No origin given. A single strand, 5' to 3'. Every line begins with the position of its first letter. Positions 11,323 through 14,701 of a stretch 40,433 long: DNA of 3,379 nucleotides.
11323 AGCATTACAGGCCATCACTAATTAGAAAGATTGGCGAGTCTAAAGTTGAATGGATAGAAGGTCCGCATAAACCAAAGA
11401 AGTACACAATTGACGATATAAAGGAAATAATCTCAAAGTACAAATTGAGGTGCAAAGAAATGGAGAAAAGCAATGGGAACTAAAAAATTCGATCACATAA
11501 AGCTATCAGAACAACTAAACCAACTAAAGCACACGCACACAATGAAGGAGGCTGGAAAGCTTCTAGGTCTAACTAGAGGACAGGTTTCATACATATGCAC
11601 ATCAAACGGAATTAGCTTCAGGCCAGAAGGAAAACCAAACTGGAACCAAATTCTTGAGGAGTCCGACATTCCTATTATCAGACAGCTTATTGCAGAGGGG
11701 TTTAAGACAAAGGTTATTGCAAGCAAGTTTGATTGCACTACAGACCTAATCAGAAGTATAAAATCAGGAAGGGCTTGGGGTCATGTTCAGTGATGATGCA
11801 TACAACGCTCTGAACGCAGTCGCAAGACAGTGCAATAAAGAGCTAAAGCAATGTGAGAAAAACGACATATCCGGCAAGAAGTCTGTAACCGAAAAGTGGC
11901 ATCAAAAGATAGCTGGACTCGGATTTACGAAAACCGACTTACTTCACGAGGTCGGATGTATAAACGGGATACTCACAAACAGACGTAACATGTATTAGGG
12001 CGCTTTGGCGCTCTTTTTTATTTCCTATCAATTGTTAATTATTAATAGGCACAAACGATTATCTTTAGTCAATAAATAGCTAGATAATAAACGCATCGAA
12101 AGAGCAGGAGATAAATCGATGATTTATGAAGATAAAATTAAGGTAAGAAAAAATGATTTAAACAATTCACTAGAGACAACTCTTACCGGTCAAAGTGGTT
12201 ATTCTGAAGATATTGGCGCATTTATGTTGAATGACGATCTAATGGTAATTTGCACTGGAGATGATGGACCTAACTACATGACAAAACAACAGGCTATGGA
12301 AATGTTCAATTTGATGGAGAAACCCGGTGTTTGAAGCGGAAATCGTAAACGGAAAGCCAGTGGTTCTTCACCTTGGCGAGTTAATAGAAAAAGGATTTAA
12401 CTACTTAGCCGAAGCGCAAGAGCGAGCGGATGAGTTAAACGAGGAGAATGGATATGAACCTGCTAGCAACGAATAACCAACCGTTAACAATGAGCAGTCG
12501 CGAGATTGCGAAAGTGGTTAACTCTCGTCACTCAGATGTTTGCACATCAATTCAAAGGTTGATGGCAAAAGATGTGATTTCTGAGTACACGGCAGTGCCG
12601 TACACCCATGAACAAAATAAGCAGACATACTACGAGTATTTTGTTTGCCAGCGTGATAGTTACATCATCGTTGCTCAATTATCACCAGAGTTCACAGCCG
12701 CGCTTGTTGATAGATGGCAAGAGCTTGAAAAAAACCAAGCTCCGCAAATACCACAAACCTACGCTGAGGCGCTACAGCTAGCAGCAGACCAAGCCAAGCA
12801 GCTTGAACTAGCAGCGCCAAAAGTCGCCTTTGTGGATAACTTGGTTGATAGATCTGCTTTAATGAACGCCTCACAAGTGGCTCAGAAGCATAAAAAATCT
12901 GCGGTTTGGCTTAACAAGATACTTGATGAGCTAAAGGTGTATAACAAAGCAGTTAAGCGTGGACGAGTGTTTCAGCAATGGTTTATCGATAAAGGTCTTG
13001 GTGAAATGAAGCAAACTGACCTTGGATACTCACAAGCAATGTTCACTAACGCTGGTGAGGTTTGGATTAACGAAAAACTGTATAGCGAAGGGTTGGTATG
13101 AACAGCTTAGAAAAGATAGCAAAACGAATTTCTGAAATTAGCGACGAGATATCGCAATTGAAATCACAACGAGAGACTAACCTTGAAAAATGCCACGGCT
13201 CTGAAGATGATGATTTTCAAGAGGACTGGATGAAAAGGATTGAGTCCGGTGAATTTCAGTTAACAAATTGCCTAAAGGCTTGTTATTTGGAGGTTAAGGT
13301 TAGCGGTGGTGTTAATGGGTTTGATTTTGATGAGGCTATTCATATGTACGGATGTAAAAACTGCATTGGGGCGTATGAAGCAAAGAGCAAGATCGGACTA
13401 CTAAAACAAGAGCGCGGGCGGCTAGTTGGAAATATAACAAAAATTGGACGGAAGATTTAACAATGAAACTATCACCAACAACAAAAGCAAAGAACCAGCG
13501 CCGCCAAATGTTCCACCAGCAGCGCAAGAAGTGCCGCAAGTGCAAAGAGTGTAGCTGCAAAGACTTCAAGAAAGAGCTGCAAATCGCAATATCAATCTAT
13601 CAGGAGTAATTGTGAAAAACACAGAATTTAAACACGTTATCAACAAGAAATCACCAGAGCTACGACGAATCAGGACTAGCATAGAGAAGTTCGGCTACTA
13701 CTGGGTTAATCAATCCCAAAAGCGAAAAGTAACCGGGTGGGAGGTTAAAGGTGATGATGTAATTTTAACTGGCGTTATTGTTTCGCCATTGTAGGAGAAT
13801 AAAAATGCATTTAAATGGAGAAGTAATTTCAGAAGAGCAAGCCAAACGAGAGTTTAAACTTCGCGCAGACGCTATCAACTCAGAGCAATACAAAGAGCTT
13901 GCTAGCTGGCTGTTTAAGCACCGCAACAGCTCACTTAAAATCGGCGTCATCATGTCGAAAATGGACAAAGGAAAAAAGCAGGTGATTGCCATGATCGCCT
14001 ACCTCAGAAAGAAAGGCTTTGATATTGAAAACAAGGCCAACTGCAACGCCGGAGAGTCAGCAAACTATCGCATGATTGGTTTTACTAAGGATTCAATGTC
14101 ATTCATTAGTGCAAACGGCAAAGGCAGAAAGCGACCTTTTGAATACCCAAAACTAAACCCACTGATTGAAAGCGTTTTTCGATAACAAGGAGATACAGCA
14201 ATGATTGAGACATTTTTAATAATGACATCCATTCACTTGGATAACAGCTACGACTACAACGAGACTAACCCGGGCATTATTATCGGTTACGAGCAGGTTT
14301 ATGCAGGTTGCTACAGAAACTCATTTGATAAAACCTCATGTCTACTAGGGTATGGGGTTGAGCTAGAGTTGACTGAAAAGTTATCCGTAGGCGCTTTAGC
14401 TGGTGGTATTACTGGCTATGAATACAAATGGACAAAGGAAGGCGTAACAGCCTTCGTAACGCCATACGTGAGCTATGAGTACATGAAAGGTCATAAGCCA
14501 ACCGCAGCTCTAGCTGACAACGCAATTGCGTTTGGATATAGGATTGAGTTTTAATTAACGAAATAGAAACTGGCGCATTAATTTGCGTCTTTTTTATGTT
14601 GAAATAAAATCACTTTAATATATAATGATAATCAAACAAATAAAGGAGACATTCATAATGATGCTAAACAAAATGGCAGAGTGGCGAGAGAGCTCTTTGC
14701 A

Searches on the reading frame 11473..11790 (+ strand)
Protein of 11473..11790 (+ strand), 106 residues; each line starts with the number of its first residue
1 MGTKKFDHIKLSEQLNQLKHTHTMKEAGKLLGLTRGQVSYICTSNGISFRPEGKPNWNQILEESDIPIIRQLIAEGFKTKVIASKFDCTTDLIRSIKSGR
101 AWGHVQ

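Call 34: search_protein_families(library=phrogs, proteins=[window:11473-11790:+], max_evalue=0.001)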
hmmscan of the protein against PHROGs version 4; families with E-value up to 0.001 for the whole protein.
window:11473-11790:+ (106 aa): 3 families
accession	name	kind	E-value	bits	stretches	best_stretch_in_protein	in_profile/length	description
phrog_323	-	transcription regulation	9.9e-07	29.6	1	17-90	160-234/319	transcriptional regulator, D5-like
phrog_6156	-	DNA, RNA and nucleotide metabolism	4.6e-05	23.8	1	44-105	169-230/261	endonuclease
phrog_9129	-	unknown function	4.7e-05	24.5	1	10-89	74-161/184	-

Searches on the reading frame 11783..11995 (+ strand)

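Call 34: search_protein_families(library=phrogs, proteins=[window:11783-11995:+], max_evalue=0.001)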
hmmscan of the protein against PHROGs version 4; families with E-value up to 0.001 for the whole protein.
window:11783-11995:+ (71 aa): 1 family
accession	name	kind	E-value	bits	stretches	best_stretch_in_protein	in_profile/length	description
phrog_303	-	unknown function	3.2e-10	40.9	1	3-70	24-96/101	-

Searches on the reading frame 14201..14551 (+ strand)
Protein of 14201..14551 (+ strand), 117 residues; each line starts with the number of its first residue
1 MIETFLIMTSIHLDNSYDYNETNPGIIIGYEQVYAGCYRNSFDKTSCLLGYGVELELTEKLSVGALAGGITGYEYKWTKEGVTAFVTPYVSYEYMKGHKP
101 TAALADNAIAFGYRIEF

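Call 35: search_protein_families(library=phrogs, proteins=[window:14201-14551:+], max_evalue=0.001)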
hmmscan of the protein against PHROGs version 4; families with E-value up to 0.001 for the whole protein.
window:14201-14551:+ (117 aa): 1 family
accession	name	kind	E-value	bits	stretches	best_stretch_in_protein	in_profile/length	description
phrog_3600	-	moron, auxiliary metabolic gene and host takeover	1.4e-27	97.7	1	8-117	192-309/315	antimicrobial peptide resistance and lipid A acylation protein PagP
